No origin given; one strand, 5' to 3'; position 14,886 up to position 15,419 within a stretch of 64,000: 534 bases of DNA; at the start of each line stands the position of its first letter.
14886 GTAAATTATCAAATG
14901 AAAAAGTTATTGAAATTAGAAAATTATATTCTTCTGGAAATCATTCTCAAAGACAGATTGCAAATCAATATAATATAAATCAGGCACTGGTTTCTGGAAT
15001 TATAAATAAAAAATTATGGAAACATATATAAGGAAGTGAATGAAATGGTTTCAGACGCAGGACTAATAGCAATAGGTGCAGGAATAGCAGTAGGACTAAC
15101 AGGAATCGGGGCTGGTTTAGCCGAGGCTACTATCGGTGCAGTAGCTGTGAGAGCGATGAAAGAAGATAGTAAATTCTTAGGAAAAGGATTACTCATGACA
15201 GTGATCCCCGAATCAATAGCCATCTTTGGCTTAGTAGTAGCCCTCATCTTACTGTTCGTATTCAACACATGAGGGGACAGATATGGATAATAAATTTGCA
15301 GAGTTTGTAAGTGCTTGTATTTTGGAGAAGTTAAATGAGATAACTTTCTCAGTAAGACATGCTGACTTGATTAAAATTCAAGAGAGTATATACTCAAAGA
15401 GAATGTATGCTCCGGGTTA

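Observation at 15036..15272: Stand-alone A/V-type ATP synthase proteolipid (c/K subunit) gene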

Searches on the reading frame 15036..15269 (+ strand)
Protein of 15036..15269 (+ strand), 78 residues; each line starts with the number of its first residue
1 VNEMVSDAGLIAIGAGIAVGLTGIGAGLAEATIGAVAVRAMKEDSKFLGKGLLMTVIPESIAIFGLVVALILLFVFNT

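Call 3: search_protein_families(library=pfam, proteins=[window:15036-15269:+], max_evalue=1)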
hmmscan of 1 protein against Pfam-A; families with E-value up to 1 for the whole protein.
window:15036-15269:+ (78 aa): 1 family
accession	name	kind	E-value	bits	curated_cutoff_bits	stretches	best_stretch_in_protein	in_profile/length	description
PF00137.26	ATP-synt_C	-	2.9e-16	59.9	24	1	13-72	1-60/60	ATP synthase subunit C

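Call 4: search_protein_families(library=ncbifam, proteins=[window:15036-15269:+], max_evalue=1)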
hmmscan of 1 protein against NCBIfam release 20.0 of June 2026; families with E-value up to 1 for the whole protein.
window:15036-15269:+ (78 aa): 13 families
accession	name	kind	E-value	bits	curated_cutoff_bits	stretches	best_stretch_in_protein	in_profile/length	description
NF004888.0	PRK06251.1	equivalog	5.8e-16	58.5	101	1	11-75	36-100/102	V-type ATP synthase subunit K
NF011483.0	PRK14893.1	equivalog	5.1e-14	52.6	188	1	3-76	3-75/162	V-type ATP synthase subunit K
NF004913.0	PRK06271.1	equivalog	1.8e-12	47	211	1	10-78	7-75/220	V-type ATP synthase subunit K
NF005608.0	PRK07354.1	equivalog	2e-09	37.9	128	1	1-75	1-77/81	F0F1 ATP synthase subunit C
NF009999.0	PRK13471.1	equivalog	1.6e-07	31.5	124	1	12-75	17-84/85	F0F1 ATP synthase subunit C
NF007200.0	PRK09621.1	equivalog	9.2e-07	28.9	108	1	8-72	76-140/141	ATP synthase subunit C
NF005124.0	PRK06558.1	equivalog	1.6e-06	28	127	1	10-73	16-79/159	V-type ATP synthase subunit K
NF005521.0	PRK07159.1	equivalog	3.4e-06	27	122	1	11-75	33-100/101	F0F1 ATP synthase subunit C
NF009998.0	PRK13468.1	equivalog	8.6e-06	26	116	1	13-75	13-79/88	F0F1 ATP synthase subunit C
NF006219.0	PRK08344.1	equivalog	9.4e-06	25.5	108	1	8-75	91-159/161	V-type ATP synthase subunit K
NF005174.0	PRK06649.1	equivalog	0.0018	18.3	127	1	7-72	76-141/143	V-type ATP synthase subunit K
TIGR01100.1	V_ATP_synt_C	equivalog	0.0036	17.5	61.45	2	8-37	78-107/108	V-type ATPase subunit C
TIGR03322.1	alt_F1F0_F0_C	exception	0.0037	17.8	130.85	1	13-75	12-78/86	alternate F1F0 ATPase, F0 subunit C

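Call 5: search_solved_structures(query=window:15036-15269:+, max_evalue=1, show_alignments=3)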
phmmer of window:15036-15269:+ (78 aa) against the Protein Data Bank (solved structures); distinct sequences matched with E-value up to 1: 50.
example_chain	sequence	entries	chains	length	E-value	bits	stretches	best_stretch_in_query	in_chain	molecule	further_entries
6qum_O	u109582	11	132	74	5.9e-14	55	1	7-72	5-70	V-type ATP synthase, subunit K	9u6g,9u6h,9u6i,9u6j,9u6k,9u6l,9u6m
8yy1_O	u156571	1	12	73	5.9e-14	55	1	7-72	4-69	V-type ATP synthase, subunit K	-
5gar_O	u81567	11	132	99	1.8e-13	53.4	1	7-72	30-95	Vacuolar type ATP synthase subunit | V-type ATP synthase, subunit K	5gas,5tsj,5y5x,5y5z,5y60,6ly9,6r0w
8ywt_O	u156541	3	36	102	1.9e-13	53.4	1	7-72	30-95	V-type ATP synthase, subunit K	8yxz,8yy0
6m0r_E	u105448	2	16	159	9.9e-11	44.8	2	8-72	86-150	V-type proton ATPase subunit c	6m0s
3j9t_Y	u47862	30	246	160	1e-10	44.7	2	8-72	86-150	V-type proton ATPase subunit c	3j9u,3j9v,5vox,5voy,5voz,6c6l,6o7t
5tj5_E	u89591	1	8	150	9.2e-10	41.7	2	8-72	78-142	V-type proton ATPase subunit c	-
8xli_g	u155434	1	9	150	8.6e-09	38.7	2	10-72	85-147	V-type proton ATPase 16 kDa proteolipid subunit c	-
6vq6_g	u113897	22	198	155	9.7e-09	38.5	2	10-72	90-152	V-type proton ATPase 16 kDa proteolipid subunit | V-type proton ATPase 16 kDa proteolipid subunit c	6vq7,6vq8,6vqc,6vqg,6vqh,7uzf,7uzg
6wlw_1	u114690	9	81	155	5.3e-08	36.2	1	10-72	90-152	V-type proton ATPase 16 kDa proteolipid subunit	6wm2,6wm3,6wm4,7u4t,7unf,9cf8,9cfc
6xbw_c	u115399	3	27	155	7.6e-08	35.7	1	10-72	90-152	V-type proton ATPase 16 kDa proteolipid subunit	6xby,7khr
4mjn_A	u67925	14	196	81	8.5e-08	35.5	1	1-75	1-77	ATP synthase subunit c, chloroplastic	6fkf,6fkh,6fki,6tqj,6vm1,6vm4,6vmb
36qu_g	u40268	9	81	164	9e-08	35.4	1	10-72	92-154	V-type proton ATPase subunit c1 | V-type proton ATPase subunit c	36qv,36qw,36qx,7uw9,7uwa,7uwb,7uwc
22vl_M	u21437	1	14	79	1.5e-07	34.7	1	11-75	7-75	ATP synthase subunit c, chloroplastic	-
7u8o_g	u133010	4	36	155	1.9e-07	34.4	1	10-72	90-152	V-type proton ATPase proteolipid subunit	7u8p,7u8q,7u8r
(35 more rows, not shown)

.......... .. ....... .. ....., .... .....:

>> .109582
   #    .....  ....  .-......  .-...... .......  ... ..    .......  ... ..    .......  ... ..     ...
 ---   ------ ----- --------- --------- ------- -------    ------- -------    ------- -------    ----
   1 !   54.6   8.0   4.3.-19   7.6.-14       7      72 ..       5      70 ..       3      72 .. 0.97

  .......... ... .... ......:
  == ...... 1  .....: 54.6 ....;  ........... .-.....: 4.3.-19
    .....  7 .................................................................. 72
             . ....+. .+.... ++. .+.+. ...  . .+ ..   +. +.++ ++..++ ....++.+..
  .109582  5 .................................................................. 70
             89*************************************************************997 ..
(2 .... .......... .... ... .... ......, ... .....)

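Call 10: find_homologous_proteins(query=window:15036-15269:+)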
Query window:15036-15269:+ (78 aa): 337 proteins with E <= 0.001 among 392 candidates; the best 120 are listed.
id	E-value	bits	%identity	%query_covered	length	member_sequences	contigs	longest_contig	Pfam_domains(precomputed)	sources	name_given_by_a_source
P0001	8.2e-35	135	100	96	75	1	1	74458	PF00137.27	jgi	-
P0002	9.3e-27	110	83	96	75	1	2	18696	PF00137.27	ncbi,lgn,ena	-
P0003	1.8e-26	109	84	96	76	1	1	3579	PF00137.27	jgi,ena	-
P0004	3.7e-26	108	81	96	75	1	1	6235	PF00137.27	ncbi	-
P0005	3.8e-26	108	82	95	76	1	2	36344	PF00137.27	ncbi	-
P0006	3.8e-26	108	82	91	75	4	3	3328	PF00137.27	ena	-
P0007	4.7e-26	108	83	96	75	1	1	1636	PF00137.27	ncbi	-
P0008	4.9e-26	107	83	96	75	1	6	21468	PF00137.27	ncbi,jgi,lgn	jgi:V/A-type H+-transporting ATPase subunit K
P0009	6.9e-26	107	82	64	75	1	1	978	PF00137.27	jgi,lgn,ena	-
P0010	7.3e-26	107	78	65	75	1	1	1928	PF00137.27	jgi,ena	-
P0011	8.2e-26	107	78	95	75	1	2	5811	PF00137.27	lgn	-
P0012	1.6e-25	106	79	96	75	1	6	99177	PF00137.27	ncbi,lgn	-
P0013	1.6e-25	106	79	91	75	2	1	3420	PF00137.27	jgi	-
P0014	1.6e-25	106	80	96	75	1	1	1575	PF00137.27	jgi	jgi:V/A-type H+-transporting ATPase subunit K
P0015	1.9e-25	106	79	96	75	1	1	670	PF00137.27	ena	-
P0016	2.0e-25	106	75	96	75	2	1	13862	PF00137.27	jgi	jgi:V/A-type H+-transporting ATPase subunit K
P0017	2.1e-25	105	83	96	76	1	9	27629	PF00137.27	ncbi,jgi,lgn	ncbi:MAG: ATPase [Methanobacteriota archaeon]|jgi:V/A-type H+-transporting ATPase subunit K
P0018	2.5e-25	105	83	96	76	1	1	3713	PF00137.27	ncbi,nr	ncbi:MAG: V-type ATP synthase subunit K [Candidatus Methanoperedens sp.]|nr:V-type ATP synthase subu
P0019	2.6e-25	105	80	96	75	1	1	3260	PF00137.27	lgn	-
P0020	3.3e-25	105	83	96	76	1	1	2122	PF00137.27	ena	-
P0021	3.6e-25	105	79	96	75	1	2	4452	PF00137.27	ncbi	-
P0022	3.8e-25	105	75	97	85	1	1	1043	PF00137.27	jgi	jgi:V/A-type H+-transporting ATPase subunit K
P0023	4.8e-25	104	79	96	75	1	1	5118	PF00137.27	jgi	jgi:V/A-type H+-transporting ATPase subunit K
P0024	5.6e-25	104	75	65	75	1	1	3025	PF00137.27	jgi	jgi:V/A-type H+-transporting ATPase subunit K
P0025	1.2e-24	103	80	96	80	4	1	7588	PF00137.27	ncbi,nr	ncbi:MAG: ATPase [Candidatus Methanoperedenaceae archaeon]|nr:ATPase [Candidatus Methanoperedenaceae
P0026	1.2e-24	103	80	95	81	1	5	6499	PF00137.27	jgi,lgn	jgi:V/A-type H+-transporting ATPase subunit K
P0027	1.2e-24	103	81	95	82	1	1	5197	PF00137.27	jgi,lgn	jgi:V/A-type H+-transporting ATPase subunit K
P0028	1.4e-24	103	83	91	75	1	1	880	PF00137.27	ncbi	-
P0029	1.8e-24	103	82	92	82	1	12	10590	PF00137.27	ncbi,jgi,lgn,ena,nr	ncbi:MAG: V-type ATP synthase subunit K [Candidatus Methanoperedens sp.]|jgi:V/A-type H+-transportin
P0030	1.9e-24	102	82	92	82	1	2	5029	PF00137.27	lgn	-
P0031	1.9e-24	102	77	96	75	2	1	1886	PF00137.27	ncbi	-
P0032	2.0e-24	102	82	92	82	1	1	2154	PF00137.27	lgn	-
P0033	2.3e-24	102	81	92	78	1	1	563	PF00137.27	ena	-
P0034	2.5e-24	102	81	94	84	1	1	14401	PF00137.27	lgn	-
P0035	2.6e-24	102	82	92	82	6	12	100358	PF00137.27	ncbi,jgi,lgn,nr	ncbi:MAG: ATPase [Candidatus Methanoperedens sp.]|jgi:V/A-type H+-transporting ATPase subunit K|nr:M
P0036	2.8e-24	102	82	92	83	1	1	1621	PF00137.27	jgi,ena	-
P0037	3.0e-24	102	82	92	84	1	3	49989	PF00137.27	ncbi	-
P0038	3.3e-24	102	82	91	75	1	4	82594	PF00137.27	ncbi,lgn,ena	ncbi:MAG TPA: V-type ATP synthase subunit K [Candidatus Methanoperedens sp.]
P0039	3.5e-24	102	77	95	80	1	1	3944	PF00137.27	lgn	-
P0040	3.6e-24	102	82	91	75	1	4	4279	PF00137.27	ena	-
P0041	3.7e-24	102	82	92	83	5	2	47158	PF00137.27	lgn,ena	-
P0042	3.9e-24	101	82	91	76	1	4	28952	PF00137.27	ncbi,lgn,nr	ncbi:MAG: ATPase [Candidatus Methanoperedens sp.]|nr:ATPase [Candidatus Methanoperedens sp.]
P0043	3.9e-24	101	84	88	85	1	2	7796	PF00137.27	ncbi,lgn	-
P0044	4.2e-24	101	82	91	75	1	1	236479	PF00137.27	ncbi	-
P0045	4.5e-24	101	80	91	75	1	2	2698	PF00137.27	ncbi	-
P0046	5.3e-24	101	73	96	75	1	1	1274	PF00137.27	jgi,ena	-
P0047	5.4e-24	101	80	91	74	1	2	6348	PF00137.27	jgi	jgi:V/A-type H+-transporting ATPase subunit K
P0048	6.0e-24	101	83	88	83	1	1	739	PF00137.27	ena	-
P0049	6.1e-24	101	80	91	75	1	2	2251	PF00137.27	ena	-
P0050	6.4e-24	101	80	91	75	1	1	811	PF00137.27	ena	-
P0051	7.0e-24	101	69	79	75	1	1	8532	PF00137.27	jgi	jgi:V/A-type H+-transporting ATPase subunit K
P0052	7.3e-24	101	79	91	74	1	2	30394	PF00137.27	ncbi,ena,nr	ncbi:ATP synthase subunit c [uncultured archaeon]|nr:ATP synthase subunit c [uncultured archaeon]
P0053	7.3e-24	101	76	95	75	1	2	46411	PF00137.27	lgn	-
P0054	8.0e-24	100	81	92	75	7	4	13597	PF00137.27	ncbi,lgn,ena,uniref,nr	ncbi:MAG: ATPase [Methanosarcinales archaeon]|uniref:ATPase n=1 Tax=Candidatus Ethanoperedens thermo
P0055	8.3e-24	100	82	91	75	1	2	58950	PF00137.27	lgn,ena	-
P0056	1.1e-23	100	73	91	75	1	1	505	PF00137.27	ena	-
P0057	1.1e-23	100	80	91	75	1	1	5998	PF00137.27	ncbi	-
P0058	1.1e-23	100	83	62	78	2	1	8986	PF00137.27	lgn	-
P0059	1.1e-23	100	79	91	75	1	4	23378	PF00137.27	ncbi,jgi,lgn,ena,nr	ncbi:MAG: V-type ATP synthase subunit K [Candidatus Methanoperedens sp.]|nr:V-type ATP synthase subu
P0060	1.3e-23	100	82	92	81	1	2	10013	PF00137.27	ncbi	-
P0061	1.3e-23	100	76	92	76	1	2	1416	PF00137.27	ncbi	-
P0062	1.4e-23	100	77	91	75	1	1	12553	PF00137.27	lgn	-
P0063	1.7e-23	99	79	91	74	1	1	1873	PF00137.27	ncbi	-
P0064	1.8e-23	99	85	87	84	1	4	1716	PF00137.27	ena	-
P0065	1.8e-23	99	85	87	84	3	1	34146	PF00137.27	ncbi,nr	ncbi:MAG: V-type ATP synthase subunit K [Candidatus Methanoperedens sp.]|nr:V-type ATP synthase subu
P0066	1.9e-23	99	77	91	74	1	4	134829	PF00137.27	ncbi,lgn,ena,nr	ncbi:MAG: V-type ATP synthase subunit K [Candidatus Methanoperedens sp.]|nr:V-type ATP synthase subu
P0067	2.1e-23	99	80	90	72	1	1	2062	PF00137.27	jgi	jgi:V/A-type H+-transporting ATPase subunit K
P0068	2.2e-23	99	83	88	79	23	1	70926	PF00137.27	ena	-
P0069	2.3e-23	99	79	91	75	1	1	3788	PF00137.27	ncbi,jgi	-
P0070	2.3e-23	99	77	91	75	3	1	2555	PF00137.27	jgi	jgi:V/A-type H+-transporting ATPase subunit K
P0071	2.5e-23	99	75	92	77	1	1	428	PF00137.27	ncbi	-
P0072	2.6e-23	99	79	91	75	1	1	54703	PF00137.27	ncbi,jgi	-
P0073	2.7e-23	99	77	91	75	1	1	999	PF00137.27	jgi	jgi:V/A-type H+-transporting ATPase subunit K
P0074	2.9e-23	99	80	91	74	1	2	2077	PF00137.27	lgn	-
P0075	3.0e-23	99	80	91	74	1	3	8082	PF00137.27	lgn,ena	-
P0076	3.1e-23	99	77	91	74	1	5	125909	PF00137.27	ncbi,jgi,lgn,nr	ncbi:MAG: V-type ATP synthase subunit K [Candidatus Methanoperedens sp.]|jgi:V/A-type H+-transportin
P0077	3.5e-23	98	72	91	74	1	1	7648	PF00137.27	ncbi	-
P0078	3.6e-23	98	77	91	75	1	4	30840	PF00137.27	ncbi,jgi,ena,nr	ncbi:ATP synthase subunit c [uncultured archaeon]|jgi:V/A-type H+-transporting ATPase subunit K|nr:A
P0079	3.6e-23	98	84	87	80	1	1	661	PF00137.27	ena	-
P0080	3.7e-23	98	83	88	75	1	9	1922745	PF00137.27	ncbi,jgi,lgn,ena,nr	ncbi:V-type ATP synthase subunit K [Candidatus Methanoperedenaceae archaeon GB50]|nr:V-type ATP synt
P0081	3.8e-23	98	73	91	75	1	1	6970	PF00137.27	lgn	-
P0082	3.9e-23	98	77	91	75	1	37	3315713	PF00137.27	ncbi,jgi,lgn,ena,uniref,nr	ncbi:ATP synthase subunit C [Candidatus Methanoperedens nitroreducens]|uniref:ATP synthase subunit C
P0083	4.0e-23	98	76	92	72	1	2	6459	PF00137.27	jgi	jgi:V/A-type H+/Na+-transporting ATPase subunit K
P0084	4.2e-23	98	79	91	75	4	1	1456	PF00137.27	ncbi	-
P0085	4.3e-23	98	79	90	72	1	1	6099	PF00137.27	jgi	-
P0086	4.3e-23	98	79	91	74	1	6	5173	PF00137.27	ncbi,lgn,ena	-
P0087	4.4e-23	98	79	91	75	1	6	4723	PF00137.27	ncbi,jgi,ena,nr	ncbi:MAG: V-type ATP synthase subunit K [Candidatus Methanoperedens sp.]|nr:V-type ATP synthase subu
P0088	4.4e-23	98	79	91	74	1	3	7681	PF00137.27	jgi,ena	jgi:V/A-type H+/Na+-transporting ATPase subunit K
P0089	4.4e-23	98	77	91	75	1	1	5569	PF00137.27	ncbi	-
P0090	4.7e-23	98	79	91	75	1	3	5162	PF00137.27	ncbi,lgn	-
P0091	4.9e-23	98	79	91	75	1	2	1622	PF00137.27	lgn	-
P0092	5.1e-23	98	76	91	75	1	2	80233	PF00137.27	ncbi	-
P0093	5.5e-23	98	77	91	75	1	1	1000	PF00137.27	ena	-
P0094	5.5e-23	98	79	90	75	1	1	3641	PF00137.27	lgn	-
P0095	6.1e-23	98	75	91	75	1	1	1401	PF00137.27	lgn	-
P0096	6.3e-23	98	77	91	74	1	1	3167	PF00137.27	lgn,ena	-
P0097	6.4e-23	98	79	91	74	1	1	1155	PF00137.27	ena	-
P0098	6.5e-23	98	75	91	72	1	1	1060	PF00137.27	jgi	jgi:V/A-type H+-transporting ATPase subunit K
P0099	6.6e-23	98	75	91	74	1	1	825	PF00137.27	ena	-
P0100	7.3e-23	97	77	91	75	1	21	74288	PF00137.27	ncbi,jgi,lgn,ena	jgi:V/A-type H+-transporting ATPase subunit K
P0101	8.8e-23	97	77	91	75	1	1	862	PF00137.27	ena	-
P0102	9.0e-23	97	77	91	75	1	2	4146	PF00137.27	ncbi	-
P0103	9.4e-23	97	79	91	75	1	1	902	PF00137.27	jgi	jgi:V/A-type H+-transporting ATPase subunit K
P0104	1.1e-22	97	71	96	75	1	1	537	PF00137.27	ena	-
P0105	1.1e-22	97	79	90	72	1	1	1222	PF00137.27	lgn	-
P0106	1.1e-22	97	76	91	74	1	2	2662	PF00137.27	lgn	-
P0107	1.2e-22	97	77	91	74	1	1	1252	PF00137.27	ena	-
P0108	1.2e-22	97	77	91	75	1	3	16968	PF00137.27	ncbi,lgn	-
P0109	1.4e-22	97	82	87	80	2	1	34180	PF00137.27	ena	-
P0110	1.5e-22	96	76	91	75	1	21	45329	PF00137.27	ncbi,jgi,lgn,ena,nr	ncbi:MAG: V-type ATP synthase subunit K [Candidatus Methanoperedens sp.]|nr:V-type ATP synthase subu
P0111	1.6e-22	96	77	91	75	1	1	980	PF00137.27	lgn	-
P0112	1.8e-22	96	71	94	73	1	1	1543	PF00137.27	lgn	-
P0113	1.9e-22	96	76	63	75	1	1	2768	PF00137.27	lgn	-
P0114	1.9e-22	96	76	90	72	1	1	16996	PF00137.27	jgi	-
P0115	2.0e-22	96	75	91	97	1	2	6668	PF00137.27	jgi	jgi:V/A-type H+-transporting ATPase subunit K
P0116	2.2e-22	96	75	91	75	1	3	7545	PF00137.27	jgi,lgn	jgi:V/A-type H+-transporting ATPase subunit K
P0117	2.4e-22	96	75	91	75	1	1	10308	PF00137.27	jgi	jgi:V/A-type H+-transporting ATPase subunit K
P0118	3.2e-22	95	82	87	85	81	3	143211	PF00137.27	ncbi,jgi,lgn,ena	ncbi:MAG: V-type ATP synthase subunit K [Candidatus Methanoperedens sp.]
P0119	3.8e-22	95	79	90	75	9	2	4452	PF00137.27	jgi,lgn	-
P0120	4.1e-22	95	82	87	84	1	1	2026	PF00137.27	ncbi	-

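Call 11: search_dna_similar(query=window:15036-15269:+, collection=phages, mode=protein, max_evalue=0.001)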
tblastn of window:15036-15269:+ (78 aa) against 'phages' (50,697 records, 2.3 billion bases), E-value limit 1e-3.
No match.

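Call 12: search_protein_families(library=phrogs, proteins=[window:15036-15269:+], max_evalue=0.01)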
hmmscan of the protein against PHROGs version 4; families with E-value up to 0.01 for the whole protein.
window:15036-15269:+ (78 aa): 0 families

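Call 14: find_encoding_contigs(protein=P0002, flank=8000, max_places=3)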
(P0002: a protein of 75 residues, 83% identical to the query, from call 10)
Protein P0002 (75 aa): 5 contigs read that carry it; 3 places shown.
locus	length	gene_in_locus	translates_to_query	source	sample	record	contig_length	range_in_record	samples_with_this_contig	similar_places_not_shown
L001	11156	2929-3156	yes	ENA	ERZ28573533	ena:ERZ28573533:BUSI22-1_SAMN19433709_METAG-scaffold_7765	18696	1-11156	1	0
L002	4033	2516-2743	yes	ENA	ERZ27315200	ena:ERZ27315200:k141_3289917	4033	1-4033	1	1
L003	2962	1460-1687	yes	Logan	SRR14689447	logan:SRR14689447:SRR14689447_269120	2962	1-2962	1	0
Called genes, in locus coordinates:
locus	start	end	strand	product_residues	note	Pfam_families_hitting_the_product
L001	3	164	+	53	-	?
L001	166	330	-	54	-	PF02954:HTH_8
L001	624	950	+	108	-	-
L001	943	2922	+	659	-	PF01496:V_ATPase_I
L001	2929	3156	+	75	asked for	PF00137:ATP-synt_C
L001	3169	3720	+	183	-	-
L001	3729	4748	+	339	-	PF01992:vATP-synt_AC39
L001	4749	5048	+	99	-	PF01990:ATP-synt_F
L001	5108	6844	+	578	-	PF02874:ATP-synt_ab_N, PF16886:ATP-synt_ab_Xtn, PF00006:ATP-synt_ab, PF22919:ATP-synt_VA_C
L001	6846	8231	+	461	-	PF02874:ATP-synt_ab_N, PF00006:ATP-synt_ab, PF22919:ATP-synt_VA_C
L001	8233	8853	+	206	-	PF01813:ATP-synt_D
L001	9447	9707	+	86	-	-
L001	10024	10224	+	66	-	-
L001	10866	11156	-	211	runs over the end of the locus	-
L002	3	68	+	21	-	?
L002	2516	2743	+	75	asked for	PF00137:ATP-synt_C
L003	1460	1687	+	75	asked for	PF00137:ATP-synt_C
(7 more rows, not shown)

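Call 15: find_encoding_contigs(protein=P0005, flank=8000, max_places=3)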
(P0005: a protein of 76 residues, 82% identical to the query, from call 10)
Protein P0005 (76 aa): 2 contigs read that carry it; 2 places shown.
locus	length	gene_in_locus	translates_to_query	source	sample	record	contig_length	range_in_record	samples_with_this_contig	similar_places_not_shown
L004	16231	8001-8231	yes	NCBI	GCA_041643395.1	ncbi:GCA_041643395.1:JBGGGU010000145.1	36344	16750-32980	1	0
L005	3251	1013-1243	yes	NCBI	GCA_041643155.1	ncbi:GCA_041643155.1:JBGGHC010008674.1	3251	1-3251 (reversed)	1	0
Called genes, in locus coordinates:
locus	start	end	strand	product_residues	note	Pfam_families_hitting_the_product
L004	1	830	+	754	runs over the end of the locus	PF02359:CDC48_N, PF02933:CDC48_2, PF05496:RuvB_N (weak), PF13191:AAA_16, PF00004:AAA, PF17862:AAA_lid_3, PF00004:AAA, PF17862:AAA_lid_3, +25 more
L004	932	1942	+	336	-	PF04055:Radical_SAM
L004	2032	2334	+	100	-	-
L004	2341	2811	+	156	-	PF11848:DUF3368 (faint)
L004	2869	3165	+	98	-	-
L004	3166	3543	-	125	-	PF00583:Acetyltransf_1, PF13673:Acetyltransf_10, PF13508:Acetyltransf_7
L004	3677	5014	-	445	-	PF00206:Lyase_1, PF10397:ADSL_C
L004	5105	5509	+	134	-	PF00581:Rhodanese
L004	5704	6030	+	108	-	-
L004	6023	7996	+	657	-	PF01496:V_ATPase_I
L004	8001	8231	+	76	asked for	PF00137:ATP-synt_C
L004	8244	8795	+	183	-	PF01991:vATP-synt_E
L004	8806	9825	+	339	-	PF01992:vATP-synt_AC39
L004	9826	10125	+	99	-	PF01990:ATP-synt_F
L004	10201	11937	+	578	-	PF02874:ATP-synt_ab_N, PF16886:ATP-synt_ab_Xtn, PF00006:ATP-synt_ab, PF22919:ATP-synt_VA_C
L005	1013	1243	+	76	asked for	PF00137:ATP-synt_C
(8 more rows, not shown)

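Call 16: find_encoding_contigs(protein=P0012, flank=8000, max_places=3)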
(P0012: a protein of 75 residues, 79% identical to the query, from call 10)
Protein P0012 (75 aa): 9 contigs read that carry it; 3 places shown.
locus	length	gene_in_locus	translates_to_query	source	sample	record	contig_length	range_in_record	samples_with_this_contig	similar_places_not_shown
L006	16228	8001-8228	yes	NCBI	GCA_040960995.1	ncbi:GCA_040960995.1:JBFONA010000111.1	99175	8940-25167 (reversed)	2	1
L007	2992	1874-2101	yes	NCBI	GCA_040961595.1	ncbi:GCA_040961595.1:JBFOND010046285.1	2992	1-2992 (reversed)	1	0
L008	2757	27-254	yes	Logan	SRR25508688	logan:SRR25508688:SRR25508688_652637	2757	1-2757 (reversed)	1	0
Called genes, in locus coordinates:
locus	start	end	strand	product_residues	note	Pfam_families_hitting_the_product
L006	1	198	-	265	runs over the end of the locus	PF00459:Inositol_P, PF00316:FBPase (weak)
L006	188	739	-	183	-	PF01583:APS_kinase, PF08433:KTI12 (weak), PF13238:AAA_18 (weak), PF13671:AAA_33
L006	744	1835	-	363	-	-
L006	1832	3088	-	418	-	PF05221:AdoHcyase, PF02826:2-Hacid_dh_C, PF00670:AdoHcyase_NAD, PF07991:KARI_N (weak)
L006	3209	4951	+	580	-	PF00587:tRNA-synt_2b, PF03129:HGTP_anticodon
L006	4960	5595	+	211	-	-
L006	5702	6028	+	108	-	-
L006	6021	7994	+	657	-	PF01496:V_ATPase_I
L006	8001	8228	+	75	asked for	PF00137:ATP-synt_C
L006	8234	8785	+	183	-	PF01991:vATP-synt_E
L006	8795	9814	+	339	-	PF01992:vATP-synt_AC39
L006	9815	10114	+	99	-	PF01990:ATP-synt_F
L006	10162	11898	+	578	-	PF02874:ATP-synt_ab_N, PF16886:ATP-synt_ab_Xtn, PF00006:ATP-synt_ab, PF22919:ATP-synt_VA_C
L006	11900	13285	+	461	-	PF02874:ATP-synt_ab_N, PF00006:ATP-synt_ab, PF22919:ATP-synt_VA_C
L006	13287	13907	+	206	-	PF01813:ATP-synt_D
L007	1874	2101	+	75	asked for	PF00137:ATP-synt_C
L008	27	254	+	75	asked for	PF00137:ATP-synt_C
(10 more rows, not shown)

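Call 17: find_related_loci(query=window:15045-15269:+, collection=viral_contigs, flank=10000)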
Query window:15045-15269:+ (75 aa) in viral_contigs; peptide patterns used: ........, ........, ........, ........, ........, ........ (x = any residue, [..] = any of these).
28 stretches matched a pattern, but none encodes a relative of the query by tblastn (E <= 1e-3).

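Call 18: find_encoding_contigs(protein=P0001, flank=10000, max_places=5)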
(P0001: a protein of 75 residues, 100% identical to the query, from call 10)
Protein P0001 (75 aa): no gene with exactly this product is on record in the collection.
